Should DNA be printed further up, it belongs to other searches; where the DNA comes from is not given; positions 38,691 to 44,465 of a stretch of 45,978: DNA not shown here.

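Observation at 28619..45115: Seven-gene, translationally coupled surface operon built from a tandemly duplicated three-gene module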

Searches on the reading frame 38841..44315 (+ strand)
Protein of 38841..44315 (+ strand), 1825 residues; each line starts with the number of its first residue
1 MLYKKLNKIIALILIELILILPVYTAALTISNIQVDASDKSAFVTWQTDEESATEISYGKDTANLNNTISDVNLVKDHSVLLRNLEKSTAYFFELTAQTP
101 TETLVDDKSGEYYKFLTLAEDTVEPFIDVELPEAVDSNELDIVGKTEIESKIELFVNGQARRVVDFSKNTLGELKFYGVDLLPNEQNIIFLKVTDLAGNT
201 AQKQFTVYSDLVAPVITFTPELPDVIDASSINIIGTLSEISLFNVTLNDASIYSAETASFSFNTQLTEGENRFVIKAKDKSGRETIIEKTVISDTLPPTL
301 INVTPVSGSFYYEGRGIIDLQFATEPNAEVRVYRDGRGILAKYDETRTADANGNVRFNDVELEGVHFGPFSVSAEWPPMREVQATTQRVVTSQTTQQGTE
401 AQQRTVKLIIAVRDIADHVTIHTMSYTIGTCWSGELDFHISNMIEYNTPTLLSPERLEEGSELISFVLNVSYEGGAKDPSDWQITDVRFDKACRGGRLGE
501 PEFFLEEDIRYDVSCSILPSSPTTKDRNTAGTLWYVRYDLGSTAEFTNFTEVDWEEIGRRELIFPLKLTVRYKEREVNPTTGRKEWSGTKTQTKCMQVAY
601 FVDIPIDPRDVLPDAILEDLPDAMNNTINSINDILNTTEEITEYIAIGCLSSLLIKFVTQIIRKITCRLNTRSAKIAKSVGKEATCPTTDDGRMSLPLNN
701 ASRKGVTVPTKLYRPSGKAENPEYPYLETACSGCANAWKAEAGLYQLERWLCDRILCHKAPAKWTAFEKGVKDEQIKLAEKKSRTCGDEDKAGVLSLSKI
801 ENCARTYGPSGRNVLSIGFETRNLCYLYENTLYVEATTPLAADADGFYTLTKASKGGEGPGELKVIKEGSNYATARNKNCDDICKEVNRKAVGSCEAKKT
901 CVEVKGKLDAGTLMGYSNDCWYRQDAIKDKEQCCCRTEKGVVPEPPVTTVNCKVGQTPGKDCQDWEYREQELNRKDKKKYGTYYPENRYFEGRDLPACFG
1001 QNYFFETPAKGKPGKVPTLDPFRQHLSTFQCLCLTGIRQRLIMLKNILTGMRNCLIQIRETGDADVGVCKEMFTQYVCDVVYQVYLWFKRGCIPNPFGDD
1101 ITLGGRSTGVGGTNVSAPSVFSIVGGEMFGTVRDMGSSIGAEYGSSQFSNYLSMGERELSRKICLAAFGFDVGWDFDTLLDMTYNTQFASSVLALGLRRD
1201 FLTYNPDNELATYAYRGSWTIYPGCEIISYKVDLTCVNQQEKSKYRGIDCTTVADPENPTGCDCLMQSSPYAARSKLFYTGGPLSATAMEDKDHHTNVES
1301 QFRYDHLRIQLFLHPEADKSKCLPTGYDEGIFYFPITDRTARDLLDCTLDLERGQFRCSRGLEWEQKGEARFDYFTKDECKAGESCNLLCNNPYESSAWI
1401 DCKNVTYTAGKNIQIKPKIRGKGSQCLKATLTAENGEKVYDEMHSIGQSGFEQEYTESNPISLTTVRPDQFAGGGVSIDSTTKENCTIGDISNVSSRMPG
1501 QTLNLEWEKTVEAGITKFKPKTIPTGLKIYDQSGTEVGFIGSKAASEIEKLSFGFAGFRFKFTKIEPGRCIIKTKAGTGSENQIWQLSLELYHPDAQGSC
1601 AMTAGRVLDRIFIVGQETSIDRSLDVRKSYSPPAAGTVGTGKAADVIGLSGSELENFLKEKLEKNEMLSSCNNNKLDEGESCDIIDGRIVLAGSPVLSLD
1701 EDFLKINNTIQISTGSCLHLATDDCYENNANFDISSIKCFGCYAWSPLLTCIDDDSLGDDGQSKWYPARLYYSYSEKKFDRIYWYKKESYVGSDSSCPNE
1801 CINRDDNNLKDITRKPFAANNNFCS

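Call 8: search_protein_families(library=pfam, proteins=[window:38841-44315:+], max_evalue=1)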
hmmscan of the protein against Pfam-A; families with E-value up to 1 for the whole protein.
window:38841-44315:+ (1825 aa): 4 families
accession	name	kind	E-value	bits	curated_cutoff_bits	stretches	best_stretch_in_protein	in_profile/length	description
PF09136.16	Glucodextran_B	-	3.6e-06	27.2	27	1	223-293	11-81/83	Glucodextranase, domain B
PF19077.6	Big_13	-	1.5e-05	25.8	27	1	138-207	27-98/102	Bacterial Ig-like domain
PF16656.11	Pur_ac_phosph_N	-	2.9e-05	25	30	1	35-99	8-82/93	Purple acid Phosphatase, N-terminal domain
PF00041.27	fn3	-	0.031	14.9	25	1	30-99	3-70/84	Fibronectin type III domain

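Call 9: search_protein_families(library=ncbifam, proteins=[window:38841-44315:+], max_evalue=1)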
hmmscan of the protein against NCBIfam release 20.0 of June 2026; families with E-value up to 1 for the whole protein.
window:38841-44315:+ (1825 aa): 0 families

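Call 111: search_protein_families(library=phrogs, proteins=[window:38841-44315:+], max_evalue=0.01)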
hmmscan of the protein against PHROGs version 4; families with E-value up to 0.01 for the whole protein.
window:38841-44315:+ (1825 aa): 1 family
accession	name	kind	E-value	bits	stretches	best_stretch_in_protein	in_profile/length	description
phrog_11786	-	unknown function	0.00014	21.7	1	36-94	49-105/463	-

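Call 112: search_protein_families(library=padloc, proteins=[window:38841-44315:+], max_evalue=0.01)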
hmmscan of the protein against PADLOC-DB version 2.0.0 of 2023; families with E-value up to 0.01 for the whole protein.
window:38841-44315:+ (1825 aa): 0 families
